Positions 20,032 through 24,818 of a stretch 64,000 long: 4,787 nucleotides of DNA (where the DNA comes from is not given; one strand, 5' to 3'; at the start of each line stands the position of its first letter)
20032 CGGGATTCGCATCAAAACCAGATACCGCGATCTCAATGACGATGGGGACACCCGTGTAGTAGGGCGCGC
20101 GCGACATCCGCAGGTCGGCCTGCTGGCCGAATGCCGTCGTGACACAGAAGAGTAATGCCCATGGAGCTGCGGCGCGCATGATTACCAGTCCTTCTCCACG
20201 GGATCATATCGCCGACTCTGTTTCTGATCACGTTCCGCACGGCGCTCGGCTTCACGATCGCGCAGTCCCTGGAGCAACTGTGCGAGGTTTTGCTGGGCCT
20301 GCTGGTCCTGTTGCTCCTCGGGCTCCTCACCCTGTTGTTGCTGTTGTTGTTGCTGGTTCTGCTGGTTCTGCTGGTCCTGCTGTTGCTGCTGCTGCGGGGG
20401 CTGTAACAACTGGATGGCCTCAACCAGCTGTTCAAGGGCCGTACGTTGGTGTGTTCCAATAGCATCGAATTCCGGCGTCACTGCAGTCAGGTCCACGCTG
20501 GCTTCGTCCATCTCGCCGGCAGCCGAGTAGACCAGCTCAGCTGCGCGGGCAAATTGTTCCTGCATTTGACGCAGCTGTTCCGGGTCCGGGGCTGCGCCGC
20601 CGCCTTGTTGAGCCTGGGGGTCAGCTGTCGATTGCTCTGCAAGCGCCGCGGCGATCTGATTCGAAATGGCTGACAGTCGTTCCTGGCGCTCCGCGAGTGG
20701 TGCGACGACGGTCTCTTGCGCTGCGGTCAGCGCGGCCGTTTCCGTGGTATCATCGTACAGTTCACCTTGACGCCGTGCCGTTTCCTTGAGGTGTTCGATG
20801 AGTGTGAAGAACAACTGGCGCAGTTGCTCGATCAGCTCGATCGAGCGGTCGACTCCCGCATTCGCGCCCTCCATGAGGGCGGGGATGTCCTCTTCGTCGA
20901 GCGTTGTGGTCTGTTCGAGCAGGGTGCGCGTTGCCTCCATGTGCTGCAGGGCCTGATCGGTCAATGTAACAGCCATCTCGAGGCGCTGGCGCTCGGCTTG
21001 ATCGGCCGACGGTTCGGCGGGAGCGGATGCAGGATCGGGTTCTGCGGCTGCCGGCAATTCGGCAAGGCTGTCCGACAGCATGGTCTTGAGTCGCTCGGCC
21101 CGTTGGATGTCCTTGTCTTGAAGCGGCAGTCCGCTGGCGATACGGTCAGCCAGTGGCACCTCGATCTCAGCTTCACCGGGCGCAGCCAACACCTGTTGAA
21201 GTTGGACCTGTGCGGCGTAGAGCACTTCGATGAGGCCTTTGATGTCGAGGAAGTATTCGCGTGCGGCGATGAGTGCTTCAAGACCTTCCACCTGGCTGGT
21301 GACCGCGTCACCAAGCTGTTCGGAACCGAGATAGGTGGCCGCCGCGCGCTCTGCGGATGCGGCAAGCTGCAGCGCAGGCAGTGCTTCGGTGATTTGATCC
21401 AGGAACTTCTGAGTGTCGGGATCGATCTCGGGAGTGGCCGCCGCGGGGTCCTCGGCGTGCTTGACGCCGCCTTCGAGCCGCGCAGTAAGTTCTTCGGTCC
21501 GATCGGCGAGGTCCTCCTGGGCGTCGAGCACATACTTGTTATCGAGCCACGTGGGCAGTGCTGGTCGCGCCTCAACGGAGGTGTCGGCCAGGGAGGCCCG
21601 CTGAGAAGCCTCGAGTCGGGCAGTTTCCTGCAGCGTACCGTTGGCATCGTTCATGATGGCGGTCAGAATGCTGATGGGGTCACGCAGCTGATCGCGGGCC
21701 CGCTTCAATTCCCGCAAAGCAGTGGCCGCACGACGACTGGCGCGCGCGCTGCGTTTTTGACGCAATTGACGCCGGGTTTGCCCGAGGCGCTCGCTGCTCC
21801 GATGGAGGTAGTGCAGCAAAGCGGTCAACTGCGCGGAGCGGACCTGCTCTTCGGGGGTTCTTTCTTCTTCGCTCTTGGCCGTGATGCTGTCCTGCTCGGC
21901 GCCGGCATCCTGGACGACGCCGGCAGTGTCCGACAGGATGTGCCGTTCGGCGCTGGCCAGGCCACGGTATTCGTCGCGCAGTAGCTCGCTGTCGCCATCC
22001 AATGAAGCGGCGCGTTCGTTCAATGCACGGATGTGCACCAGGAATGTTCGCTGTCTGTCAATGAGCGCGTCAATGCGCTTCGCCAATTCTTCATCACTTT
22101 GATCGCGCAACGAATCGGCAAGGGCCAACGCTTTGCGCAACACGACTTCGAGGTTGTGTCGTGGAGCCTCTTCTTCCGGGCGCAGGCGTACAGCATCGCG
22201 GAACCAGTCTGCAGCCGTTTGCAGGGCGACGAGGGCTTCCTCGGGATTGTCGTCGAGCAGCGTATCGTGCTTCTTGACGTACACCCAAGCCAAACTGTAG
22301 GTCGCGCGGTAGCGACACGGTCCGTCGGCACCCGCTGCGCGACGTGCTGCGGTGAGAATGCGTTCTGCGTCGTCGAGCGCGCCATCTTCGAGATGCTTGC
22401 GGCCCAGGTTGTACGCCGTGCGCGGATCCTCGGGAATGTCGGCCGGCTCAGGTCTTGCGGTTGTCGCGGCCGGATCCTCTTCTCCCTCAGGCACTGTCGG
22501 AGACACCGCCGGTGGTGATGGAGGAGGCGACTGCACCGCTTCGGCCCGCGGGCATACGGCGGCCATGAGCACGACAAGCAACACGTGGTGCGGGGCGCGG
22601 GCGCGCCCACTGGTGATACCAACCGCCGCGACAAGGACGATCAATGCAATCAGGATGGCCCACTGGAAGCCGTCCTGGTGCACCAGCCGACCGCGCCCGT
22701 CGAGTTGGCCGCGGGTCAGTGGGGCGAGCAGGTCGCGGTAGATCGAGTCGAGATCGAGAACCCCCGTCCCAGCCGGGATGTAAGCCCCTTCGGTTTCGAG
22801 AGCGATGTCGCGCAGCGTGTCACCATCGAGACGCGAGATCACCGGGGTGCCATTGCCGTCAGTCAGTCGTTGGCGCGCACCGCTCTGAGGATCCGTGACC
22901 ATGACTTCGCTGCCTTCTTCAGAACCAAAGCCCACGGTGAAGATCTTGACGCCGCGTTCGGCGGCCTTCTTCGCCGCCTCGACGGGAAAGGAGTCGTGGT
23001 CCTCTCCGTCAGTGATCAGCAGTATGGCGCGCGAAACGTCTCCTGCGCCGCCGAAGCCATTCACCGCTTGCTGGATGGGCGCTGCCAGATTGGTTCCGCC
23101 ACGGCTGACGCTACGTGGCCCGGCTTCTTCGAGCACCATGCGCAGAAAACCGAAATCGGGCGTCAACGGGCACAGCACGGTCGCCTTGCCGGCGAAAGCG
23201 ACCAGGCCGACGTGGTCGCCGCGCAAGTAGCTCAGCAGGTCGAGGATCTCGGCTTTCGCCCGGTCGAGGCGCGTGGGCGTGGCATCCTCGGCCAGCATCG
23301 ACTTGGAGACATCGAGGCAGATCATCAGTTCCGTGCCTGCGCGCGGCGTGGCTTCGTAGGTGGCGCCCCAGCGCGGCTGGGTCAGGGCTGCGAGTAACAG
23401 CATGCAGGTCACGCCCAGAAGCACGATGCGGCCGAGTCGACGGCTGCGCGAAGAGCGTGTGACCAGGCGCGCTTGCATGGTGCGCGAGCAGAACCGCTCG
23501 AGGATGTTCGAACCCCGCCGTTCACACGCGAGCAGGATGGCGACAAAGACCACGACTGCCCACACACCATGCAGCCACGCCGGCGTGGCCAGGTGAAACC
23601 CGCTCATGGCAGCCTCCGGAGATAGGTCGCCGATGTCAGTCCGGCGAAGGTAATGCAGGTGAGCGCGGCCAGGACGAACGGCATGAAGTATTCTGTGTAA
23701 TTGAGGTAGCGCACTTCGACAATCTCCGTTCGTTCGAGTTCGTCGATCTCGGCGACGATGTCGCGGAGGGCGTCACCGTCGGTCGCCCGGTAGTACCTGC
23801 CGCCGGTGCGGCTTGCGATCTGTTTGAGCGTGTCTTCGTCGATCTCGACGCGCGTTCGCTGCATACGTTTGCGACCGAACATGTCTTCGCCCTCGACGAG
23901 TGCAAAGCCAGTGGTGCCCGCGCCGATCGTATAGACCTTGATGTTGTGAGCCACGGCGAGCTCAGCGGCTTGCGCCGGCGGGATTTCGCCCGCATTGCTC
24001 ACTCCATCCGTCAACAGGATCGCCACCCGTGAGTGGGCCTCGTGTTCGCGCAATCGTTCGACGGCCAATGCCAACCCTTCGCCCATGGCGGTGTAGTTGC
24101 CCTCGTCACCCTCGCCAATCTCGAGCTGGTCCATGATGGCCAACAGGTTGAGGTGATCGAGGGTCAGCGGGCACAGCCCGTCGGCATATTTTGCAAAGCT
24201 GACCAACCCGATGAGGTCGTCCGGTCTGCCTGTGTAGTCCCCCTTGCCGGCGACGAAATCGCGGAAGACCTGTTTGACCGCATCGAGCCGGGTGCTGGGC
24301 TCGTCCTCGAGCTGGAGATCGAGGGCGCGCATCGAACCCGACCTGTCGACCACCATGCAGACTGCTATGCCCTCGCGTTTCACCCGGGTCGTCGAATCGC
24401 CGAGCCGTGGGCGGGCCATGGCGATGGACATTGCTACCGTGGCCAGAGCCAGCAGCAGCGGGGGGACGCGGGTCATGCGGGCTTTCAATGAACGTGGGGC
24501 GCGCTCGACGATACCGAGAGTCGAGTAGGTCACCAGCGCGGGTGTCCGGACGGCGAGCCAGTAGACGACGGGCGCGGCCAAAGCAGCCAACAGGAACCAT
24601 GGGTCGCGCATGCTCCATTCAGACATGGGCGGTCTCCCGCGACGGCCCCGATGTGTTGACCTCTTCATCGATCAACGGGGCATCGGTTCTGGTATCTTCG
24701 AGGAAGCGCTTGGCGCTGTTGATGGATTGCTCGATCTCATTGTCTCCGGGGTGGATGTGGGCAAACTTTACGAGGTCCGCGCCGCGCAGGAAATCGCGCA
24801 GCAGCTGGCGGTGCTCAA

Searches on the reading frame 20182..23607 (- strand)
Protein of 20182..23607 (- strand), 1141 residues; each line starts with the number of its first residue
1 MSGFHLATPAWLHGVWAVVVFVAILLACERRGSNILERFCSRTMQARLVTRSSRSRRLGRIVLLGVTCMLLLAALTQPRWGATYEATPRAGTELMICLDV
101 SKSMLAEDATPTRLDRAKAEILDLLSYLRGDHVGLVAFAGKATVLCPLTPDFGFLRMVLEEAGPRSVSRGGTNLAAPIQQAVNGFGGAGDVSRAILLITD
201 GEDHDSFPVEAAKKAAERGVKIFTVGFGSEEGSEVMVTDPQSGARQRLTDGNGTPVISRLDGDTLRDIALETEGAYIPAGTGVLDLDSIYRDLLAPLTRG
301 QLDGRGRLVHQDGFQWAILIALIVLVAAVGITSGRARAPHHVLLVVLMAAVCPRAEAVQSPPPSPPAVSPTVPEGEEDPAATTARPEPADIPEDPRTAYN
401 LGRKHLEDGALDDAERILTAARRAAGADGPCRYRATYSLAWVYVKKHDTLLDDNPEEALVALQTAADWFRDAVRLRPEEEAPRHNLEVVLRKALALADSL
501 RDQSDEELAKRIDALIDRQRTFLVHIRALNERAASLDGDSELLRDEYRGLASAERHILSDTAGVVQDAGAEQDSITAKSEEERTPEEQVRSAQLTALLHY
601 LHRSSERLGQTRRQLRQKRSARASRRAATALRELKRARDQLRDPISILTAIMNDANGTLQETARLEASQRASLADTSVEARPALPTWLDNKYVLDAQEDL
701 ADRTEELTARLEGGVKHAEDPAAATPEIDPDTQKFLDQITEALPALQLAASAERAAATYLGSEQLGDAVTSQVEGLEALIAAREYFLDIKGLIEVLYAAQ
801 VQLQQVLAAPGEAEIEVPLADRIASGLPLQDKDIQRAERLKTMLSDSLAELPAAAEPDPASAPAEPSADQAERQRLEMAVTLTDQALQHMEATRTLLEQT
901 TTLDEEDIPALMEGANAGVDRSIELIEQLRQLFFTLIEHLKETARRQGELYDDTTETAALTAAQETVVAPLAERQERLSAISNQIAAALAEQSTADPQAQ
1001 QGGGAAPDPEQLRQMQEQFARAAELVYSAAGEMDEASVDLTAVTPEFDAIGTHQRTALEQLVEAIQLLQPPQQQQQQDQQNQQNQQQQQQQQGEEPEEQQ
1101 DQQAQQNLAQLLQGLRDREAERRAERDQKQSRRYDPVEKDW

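Call 43: search_protein_families(library=pfam, proteins=[window:20182-23607:-], max_evalue=0.00001)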
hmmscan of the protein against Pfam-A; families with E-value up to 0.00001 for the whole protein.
window:20182-23607:- (1141 aa): 2 families
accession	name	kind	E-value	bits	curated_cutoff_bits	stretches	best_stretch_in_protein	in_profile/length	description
PF13519.12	VWA_2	-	2.1e-20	73.8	27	1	94-202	1-107/107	von Willebrand factor type A domain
PF00092.34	VWA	-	2.2e-14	54.5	23.8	1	94-234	2-146/174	von Willebrand factor type A domain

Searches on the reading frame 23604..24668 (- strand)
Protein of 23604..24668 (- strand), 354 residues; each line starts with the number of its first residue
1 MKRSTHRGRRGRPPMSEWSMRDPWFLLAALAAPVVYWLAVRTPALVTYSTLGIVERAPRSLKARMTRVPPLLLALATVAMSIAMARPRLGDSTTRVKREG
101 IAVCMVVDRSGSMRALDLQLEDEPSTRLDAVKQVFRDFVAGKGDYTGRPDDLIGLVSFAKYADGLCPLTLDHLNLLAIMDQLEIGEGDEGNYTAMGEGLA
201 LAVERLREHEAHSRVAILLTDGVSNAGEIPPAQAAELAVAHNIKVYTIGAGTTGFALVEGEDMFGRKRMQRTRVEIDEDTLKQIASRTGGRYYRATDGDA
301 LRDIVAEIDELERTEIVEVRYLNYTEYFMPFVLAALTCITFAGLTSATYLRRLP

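Call 43: search_protein_families(library=pfam, proteins=[window:23604-24668:-], max_evalue=0.00001)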
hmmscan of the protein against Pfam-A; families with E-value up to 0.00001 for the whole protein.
window:23604-24668:- (354 aa): 2 families
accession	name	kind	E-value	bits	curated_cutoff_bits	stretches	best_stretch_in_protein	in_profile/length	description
PF00092.34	VWA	-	1.2e-17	65.1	23.8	1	103-306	2-173/174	von Willebrand factor type A domain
PF13519.12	VWA_2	-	4.7e-14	53.4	27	1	104-222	2-106/107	von Willebrand factor type A domain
